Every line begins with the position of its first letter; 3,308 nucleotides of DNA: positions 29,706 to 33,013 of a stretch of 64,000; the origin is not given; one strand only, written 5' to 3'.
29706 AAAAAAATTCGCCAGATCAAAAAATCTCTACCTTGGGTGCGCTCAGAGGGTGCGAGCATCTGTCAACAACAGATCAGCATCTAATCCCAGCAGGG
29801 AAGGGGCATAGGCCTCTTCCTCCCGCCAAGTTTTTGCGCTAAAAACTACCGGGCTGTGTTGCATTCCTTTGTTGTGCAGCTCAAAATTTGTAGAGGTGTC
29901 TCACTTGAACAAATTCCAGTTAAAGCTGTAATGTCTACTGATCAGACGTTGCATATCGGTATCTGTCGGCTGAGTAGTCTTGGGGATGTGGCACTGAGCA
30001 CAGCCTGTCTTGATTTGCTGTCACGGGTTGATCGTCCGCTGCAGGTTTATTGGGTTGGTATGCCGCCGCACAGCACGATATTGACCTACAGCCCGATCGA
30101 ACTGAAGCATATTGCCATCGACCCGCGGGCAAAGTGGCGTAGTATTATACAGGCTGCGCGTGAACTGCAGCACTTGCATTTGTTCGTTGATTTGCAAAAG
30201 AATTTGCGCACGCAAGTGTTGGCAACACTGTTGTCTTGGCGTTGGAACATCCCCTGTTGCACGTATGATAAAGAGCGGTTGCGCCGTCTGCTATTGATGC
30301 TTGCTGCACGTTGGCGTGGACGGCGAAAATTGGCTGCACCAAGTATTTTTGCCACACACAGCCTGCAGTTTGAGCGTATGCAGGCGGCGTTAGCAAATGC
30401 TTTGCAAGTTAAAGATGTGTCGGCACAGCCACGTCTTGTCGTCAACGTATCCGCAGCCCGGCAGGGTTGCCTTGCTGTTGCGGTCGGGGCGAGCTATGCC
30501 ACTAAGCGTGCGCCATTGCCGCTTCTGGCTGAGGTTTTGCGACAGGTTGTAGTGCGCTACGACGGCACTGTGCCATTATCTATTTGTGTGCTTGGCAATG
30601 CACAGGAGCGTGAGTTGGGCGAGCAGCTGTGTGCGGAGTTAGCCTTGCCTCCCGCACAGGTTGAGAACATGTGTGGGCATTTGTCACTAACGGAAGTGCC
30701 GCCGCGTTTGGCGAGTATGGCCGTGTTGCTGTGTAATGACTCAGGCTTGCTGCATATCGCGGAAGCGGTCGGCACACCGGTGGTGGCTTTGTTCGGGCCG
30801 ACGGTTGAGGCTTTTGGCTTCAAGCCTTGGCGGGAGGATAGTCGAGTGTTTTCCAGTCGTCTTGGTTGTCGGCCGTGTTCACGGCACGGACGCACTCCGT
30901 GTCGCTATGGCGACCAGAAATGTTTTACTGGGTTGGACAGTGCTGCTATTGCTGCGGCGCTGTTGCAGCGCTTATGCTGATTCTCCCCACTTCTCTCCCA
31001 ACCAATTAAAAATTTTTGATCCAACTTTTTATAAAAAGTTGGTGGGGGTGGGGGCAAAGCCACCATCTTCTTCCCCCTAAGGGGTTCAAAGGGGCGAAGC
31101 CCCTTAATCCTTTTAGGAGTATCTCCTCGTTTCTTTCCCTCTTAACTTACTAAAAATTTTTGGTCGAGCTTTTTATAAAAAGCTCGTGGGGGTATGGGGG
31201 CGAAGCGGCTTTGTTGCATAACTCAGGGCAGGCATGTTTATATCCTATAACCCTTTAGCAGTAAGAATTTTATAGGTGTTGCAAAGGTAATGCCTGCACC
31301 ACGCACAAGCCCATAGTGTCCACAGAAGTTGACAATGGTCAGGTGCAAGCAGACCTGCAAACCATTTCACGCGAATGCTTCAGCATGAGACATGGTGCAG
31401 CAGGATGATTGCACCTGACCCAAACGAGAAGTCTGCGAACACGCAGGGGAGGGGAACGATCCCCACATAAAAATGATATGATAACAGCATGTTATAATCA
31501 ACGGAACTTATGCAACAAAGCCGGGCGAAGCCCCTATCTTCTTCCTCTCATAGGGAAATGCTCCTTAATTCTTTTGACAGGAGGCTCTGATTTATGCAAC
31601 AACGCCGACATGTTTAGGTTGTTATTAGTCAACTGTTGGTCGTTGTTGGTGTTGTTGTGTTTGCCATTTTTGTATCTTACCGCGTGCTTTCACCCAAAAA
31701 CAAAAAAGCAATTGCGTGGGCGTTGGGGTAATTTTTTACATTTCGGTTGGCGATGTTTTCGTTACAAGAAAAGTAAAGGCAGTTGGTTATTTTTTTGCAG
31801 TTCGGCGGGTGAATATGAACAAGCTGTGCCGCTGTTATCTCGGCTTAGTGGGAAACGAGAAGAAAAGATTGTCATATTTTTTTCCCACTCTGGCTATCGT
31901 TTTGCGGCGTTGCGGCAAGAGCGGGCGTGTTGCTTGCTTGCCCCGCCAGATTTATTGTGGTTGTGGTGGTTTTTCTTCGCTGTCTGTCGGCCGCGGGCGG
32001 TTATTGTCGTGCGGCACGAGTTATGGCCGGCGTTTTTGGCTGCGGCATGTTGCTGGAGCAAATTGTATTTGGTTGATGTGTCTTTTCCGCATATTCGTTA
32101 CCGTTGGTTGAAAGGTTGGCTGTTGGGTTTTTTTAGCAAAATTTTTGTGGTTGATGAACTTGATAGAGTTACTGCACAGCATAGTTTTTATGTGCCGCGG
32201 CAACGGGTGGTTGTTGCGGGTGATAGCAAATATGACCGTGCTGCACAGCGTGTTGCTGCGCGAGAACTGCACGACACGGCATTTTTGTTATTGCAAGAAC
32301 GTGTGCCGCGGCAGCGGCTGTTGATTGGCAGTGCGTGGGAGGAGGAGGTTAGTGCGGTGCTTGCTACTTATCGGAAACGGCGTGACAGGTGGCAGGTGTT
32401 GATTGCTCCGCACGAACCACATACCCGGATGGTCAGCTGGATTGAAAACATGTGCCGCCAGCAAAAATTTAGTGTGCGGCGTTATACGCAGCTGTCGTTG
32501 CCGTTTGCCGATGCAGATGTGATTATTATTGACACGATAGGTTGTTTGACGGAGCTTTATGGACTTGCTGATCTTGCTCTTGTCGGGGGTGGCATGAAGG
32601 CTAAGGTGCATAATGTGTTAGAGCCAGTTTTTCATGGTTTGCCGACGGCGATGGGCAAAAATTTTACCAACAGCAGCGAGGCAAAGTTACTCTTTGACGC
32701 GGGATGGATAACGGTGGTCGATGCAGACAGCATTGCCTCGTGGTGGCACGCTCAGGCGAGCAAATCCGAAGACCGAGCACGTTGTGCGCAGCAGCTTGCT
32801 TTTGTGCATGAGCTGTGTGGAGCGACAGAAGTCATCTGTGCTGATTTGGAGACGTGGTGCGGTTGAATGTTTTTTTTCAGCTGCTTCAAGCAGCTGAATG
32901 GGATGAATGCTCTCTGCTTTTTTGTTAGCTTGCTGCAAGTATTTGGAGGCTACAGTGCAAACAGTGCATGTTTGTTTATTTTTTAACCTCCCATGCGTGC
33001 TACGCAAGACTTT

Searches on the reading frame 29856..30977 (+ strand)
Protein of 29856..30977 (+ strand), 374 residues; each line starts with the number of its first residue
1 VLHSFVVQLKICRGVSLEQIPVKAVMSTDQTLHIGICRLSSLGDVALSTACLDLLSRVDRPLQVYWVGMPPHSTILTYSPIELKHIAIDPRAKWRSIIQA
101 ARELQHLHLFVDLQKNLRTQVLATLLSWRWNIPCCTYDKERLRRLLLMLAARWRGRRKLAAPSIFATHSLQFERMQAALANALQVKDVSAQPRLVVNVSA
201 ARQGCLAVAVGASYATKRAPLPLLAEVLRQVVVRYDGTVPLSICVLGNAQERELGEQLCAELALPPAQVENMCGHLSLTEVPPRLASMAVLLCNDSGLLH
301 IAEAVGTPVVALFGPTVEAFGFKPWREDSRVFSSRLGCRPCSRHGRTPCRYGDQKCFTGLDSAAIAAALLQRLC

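Call 8: search_protein_families(library=pfam, proteins=[window:29856-30977:+], max_evalue=0.001)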
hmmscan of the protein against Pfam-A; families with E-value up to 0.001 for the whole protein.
window:29856-30977:+ (374 aa): 1 family
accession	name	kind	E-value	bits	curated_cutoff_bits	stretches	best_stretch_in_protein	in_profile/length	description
PF01075.23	Glyco_transf_9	-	1.5e-20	74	22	1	117-344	19-239/247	Glycosyltransferase family 9 (heptosyltransferase)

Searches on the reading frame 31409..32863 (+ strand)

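Call 8: search_protein_families(library=pfam, proteins=[window:31409-32863:+], max_evalue=0.001)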
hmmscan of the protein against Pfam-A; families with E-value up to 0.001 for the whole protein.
window:31409-32863:+ (485 aa): 1 family
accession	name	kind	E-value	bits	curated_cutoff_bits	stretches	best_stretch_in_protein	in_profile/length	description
PF04413.22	Glycos_transf_N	-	6.3e-17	62.1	23.9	1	119-277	10-179/179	3-Deoxy-D-manno-octulosonic-acid transferase (kdotransferase)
